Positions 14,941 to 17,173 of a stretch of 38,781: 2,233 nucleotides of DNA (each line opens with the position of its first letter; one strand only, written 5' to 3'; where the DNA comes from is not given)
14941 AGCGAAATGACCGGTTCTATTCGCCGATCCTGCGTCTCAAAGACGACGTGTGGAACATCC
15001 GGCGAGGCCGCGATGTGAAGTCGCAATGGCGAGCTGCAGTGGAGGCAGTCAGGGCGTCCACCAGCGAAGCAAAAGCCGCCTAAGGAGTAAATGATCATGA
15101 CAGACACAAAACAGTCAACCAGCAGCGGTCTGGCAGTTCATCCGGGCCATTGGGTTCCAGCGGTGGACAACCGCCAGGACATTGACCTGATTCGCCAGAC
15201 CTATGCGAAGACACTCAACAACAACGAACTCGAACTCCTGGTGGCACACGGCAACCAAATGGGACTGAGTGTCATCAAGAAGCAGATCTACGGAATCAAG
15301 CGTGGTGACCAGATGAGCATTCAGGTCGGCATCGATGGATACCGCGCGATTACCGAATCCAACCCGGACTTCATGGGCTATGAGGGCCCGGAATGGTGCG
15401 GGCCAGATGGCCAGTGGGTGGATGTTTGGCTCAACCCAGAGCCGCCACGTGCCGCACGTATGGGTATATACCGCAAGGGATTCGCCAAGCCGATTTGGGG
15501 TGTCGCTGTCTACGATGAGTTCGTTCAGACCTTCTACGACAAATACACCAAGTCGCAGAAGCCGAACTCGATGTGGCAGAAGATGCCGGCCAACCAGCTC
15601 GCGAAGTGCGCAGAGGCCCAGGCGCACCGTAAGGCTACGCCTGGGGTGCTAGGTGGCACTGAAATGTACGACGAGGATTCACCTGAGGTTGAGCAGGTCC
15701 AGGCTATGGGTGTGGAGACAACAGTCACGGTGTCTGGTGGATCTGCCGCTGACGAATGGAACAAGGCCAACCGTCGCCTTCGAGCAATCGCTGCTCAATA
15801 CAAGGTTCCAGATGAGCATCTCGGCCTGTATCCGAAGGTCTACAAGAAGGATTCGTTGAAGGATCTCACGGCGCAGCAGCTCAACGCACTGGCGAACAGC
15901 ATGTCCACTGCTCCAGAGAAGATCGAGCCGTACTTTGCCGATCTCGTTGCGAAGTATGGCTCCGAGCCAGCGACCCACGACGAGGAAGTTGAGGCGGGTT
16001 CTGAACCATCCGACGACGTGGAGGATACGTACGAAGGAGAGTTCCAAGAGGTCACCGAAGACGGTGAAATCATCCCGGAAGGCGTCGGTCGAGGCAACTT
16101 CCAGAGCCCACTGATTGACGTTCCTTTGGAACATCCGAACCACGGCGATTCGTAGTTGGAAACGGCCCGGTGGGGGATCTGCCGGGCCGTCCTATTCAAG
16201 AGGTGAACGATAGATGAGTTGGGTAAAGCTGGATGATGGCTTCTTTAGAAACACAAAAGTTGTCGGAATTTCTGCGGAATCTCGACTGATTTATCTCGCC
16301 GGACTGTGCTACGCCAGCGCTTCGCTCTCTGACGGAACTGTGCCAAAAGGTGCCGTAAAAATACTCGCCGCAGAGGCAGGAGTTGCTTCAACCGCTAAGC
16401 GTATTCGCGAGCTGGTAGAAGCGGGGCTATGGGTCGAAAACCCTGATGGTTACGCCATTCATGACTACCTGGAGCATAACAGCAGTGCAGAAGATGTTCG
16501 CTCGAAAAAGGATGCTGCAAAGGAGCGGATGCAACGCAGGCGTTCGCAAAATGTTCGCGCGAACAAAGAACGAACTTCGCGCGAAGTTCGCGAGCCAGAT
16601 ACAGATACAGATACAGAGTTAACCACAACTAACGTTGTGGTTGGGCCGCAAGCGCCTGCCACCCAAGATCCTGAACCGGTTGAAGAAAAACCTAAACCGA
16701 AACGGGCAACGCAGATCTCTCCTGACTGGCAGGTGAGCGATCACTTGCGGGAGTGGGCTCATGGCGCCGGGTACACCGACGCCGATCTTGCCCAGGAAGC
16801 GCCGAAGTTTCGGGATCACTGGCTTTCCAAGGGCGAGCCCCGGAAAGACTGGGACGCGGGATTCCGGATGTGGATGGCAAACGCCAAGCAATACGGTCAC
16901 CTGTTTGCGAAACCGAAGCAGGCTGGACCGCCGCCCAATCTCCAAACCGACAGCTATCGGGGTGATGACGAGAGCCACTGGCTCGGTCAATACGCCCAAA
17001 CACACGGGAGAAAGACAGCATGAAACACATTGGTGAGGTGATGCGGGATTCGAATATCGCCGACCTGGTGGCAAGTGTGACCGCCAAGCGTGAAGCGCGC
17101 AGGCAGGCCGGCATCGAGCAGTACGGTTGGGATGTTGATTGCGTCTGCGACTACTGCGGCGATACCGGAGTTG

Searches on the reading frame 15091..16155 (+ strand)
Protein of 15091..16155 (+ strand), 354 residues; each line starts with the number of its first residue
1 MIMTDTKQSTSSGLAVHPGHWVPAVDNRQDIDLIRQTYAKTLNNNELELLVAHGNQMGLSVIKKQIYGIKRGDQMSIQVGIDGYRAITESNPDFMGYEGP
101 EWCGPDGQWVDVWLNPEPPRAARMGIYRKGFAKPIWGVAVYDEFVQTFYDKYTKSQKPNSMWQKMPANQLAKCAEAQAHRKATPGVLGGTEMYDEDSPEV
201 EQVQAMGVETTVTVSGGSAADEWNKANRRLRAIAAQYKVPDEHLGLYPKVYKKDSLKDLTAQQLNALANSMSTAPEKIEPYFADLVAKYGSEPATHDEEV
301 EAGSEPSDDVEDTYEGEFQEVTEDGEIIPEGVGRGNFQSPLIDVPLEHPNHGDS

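Call 76: search_protein_families(library=pfam, proteins=[window:15091-16155:+], max_evalue=0.001)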
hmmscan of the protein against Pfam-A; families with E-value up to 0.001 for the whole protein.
window:15091-16155:+ (354 aa): 1 family
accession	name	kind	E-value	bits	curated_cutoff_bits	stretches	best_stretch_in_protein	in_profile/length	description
PF03837.19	RecT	-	9.3e-22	78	24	1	30-197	7-186/198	RecT family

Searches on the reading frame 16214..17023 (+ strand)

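Call 76: search_protein_families(library=pfam, proteins=[window:16214-17023:+], max_evalue=0.001)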
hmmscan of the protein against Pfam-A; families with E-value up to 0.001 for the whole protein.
window:16214-17023:+ (269 aa): 1 family
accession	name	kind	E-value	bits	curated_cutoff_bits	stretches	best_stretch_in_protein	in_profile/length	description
PF17948.6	DnaT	-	0.00022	21.3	25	1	167-221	2-57/69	DnaT DNA-binding domain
